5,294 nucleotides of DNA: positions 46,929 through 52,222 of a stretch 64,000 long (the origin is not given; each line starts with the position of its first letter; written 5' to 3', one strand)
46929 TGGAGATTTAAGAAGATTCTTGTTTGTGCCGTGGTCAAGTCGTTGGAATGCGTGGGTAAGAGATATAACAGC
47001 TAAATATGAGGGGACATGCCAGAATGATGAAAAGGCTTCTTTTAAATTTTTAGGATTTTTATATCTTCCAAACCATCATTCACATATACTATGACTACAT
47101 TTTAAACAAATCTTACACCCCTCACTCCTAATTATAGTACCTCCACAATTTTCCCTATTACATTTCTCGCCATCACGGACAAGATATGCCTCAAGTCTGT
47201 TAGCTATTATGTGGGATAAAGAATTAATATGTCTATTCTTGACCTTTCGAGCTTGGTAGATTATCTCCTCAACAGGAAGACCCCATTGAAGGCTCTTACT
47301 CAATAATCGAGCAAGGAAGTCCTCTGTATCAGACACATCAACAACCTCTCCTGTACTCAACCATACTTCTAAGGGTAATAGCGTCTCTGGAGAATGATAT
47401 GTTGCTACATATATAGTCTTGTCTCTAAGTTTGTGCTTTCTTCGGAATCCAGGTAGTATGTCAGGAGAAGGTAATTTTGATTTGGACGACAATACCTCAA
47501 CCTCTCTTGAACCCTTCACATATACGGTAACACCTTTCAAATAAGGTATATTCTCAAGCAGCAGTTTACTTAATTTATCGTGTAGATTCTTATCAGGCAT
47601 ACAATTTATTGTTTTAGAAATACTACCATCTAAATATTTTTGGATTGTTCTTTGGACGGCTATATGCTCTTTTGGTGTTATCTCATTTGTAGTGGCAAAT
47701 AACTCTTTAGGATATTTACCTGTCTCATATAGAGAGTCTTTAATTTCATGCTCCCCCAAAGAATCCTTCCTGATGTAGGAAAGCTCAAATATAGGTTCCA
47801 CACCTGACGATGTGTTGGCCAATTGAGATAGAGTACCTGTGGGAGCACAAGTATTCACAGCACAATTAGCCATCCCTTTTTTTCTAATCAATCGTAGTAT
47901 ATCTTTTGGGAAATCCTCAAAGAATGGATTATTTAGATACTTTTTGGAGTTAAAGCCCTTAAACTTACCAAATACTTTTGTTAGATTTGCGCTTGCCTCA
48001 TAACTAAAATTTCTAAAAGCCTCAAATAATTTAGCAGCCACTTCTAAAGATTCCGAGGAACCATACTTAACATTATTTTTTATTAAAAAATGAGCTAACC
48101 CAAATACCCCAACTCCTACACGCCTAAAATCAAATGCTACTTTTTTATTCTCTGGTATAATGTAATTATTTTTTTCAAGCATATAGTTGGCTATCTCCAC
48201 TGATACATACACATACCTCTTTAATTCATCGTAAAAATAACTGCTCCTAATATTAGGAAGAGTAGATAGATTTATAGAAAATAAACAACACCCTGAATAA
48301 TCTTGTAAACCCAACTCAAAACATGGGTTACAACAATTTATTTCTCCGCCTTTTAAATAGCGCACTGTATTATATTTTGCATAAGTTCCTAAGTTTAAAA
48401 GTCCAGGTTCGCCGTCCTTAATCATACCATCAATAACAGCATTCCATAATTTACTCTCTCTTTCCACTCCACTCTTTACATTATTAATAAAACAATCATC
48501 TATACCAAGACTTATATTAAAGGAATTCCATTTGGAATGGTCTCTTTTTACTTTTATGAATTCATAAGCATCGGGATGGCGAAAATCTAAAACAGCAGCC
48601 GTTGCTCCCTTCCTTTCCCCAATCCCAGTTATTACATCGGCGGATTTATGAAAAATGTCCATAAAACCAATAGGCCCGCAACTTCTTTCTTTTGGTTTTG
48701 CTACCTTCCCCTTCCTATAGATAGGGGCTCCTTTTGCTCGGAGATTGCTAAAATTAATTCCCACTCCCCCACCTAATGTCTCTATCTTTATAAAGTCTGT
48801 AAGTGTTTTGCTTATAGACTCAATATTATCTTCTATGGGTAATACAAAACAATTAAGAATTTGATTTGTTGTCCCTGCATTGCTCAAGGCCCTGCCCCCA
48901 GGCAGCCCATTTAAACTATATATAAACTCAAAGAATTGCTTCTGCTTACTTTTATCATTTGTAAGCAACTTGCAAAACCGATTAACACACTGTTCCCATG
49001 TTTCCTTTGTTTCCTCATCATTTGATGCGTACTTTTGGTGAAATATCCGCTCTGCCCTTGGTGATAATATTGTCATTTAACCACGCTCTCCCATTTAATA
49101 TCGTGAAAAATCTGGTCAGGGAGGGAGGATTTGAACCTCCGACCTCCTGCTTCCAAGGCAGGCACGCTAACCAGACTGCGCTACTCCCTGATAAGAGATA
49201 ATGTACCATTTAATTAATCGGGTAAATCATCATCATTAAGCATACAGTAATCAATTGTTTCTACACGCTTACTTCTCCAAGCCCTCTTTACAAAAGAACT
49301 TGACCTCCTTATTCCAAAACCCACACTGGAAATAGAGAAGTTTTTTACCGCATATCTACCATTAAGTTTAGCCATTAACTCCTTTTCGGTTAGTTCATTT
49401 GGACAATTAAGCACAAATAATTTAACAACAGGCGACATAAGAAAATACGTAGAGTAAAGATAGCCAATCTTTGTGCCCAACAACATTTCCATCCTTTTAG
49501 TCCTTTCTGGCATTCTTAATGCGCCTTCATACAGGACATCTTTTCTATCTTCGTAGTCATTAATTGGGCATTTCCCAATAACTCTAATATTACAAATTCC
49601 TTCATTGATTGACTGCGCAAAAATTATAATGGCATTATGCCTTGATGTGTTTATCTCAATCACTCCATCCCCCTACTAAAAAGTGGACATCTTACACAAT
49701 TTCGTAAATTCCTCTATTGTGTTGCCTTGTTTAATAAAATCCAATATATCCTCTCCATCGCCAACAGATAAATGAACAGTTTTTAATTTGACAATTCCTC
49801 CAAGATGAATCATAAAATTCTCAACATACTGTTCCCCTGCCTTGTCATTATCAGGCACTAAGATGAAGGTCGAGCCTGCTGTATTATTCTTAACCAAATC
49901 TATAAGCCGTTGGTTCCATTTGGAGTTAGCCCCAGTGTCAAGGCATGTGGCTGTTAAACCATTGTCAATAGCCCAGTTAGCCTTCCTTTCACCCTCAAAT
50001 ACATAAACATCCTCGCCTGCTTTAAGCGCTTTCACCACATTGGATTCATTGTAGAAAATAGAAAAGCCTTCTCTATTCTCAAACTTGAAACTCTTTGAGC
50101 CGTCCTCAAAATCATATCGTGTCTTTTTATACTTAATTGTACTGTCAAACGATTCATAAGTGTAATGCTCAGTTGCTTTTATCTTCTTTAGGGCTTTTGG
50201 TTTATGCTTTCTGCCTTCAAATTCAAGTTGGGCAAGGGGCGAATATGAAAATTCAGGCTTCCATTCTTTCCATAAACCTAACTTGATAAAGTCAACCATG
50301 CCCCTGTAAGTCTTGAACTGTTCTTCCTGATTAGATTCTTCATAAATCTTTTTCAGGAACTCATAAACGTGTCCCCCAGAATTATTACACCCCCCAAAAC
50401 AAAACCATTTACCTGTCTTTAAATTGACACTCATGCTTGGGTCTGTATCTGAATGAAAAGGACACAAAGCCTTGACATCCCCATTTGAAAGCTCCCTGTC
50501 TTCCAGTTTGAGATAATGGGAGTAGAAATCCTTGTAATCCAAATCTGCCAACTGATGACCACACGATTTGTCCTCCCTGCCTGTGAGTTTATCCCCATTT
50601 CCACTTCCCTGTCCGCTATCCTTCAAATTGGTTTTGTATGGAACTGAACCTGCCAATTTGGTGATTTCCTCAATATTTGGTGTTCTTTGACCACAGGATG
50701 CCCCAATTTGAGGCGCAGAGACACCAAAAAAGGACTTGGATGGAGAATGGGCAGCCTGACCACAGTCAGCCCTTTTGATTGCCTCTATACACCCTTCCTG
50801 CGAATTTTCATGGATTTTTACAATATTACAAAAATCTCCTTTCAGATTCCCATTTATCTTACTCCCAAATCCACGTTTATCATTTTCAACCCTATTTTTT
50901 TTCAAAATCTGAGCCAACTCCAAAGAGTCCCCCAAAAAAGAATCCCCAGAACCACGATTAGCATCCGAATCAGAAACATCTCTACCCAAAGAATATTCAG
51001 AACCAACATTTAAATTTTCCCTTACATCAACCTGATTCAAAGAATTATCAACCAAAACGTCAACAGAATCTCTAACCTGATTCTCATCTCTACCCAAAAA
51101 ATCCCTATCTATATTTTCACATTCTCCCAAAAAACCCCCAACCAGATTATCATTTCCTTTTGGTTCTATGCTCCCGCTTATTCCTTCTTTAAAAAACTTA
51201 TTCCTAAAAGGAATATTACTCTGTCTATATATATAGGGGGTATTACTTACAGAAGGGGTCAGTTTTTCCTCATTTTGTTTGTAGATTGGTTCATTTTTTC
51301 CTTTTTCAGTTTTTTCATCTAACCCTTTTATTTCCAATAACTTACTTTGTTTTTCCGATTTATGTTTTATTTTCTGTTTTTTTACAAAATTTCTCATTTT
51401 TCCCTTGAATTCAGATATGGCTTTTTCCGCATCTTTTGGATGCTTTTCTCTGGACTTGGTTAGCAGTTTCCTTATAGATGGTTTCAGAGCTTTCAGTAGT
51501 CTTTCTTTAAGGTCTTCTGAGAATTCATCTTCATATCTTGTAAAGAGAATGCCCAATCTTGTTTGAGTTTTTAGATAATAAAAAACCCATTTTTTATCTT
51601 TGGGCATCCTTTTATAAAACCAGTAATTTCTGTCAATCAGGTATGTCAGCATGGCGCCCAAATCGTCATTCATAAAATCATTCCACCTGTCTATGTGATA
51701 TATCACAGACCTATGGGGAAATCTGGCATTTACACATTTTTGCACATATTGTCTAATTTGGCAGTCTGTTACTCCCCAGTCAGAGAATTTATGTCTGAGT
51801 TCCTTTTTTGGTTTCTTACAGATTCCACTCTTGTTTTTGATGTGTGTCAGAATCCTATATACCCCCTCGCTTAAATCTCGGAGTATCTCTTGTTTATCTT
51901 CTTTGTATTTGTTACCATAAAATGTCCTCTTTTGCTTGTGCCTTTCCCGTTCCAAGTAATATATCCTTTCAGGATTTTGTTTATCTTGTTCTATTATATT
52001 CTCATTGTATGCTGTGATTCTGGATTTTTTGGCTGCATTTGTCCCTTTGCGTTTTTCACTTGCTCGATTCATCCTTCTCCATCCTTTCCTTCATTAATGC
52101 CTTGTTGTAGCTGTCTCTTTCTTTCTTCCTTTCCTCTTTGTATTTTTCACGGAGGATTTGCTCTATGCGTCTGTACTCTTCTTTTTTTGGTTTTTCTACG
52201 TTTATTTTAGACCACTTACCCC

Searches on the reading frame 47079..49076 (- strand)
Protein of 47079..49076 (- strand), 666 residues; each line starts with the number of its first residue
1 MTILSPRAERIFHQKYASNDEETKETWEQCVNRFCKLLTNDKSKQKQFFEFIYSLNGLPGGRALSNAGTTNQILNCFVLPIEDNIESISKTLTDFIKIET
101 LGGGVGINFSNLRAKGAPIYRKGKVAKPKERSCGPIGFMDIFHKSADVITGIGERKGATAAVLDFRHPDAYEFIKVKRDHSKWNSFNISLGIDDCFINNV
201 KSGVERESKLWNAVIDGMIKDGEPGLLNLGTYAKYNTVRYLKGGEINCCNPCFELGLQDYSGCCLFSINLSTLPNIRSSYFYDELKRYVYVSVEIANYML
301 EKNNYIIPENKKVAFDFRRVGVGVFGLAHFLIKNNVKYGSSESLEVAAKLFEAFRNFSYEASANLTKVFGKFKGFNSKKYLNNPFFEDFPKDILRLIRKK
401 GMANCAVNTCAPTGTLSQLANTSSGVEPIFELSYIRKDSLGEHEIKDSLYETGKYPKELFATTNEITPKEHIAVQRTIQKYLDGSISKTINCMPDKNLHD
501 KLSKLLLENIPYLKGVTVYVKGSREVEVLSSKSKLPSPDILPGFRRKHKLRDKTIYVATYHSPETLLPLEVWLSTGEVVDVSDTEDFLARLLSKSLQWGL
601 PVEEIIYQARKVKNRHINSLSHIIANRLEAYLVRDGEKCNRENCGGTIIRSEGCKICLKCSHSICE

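Call 104: search_protein_families(library=pfam, proteins=[window:47079-49076:-], max_evalue=0.001)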
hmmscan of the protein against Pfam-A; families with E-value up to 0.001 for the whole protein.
window:47079-49076:- (666 aa): 3 families
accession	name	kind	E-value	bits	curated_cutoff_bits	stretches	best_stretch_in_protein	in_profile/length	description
PF02867.20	Ribonuc_red_lgC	-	1.3e-82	278.5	23.9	2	208-508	170-511/523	Ribonucleotide reductase, barrel domain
PF00317.26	Ribonuc_red_lgN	-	7.4e-06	26.4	28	1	8-71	7-76/77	Ribonucleotide reductase, all-alpha domain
PF12637.14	TSCPD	-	0.00012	22.7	22.8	1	551-632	12-88/88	TSCPD domain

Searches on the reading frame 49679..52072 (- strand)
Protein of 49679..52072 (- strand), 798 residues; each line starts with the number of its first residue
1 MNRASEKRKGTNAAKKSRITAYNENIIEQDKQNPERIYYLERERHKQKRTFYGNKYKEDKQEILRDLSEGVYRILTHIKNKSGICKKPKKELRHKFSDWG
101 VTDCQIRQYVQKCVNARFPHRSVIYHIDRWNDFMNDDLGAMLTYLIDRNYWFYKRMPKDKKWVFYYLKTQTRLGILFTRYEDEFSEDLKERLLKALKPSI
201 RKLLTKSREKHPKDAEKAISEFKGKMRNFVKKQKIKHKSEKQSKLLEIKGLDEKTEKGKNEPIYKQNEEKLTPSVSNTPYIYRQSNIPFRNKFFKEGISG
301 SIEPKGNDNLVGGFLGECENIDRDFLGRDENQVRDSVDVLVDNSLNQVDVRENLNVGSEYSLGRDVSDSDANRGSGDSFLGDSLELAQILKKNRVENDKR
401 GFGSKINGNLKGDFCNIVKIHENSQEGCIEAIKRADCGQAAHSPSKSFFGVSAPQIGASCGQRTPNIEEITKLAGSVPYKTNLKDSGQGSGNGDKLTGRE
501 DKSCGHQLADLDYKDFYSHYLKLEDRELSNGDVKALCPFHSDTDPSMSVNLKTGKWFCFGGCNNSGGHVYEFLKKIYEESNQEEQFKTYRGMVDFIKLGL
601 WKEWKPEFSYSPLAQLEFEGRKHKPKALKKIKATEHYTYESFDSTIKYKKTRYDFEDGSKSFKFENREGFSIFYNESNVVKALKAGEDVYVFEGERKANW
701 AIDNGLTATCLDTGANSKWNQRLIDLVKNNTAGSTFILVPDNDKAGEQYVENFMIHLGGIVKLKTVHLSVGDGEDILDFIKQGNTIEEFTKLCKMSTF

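Call 104: search_protein_families(library=pfam, proteins=[window:49679-52072:-], max_evalue=0.001)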
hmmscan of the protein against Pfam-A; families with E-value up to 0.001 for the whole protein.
window:49679-52072:- (798 aa): 1 family
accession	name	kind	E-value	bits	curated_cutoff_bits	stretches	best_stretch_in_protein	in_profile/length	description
PF01807.25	Zn_ribbon_DnaG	-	1.6e-10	41.1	24.9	1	512-580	14-77/98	CHC2 zinc finger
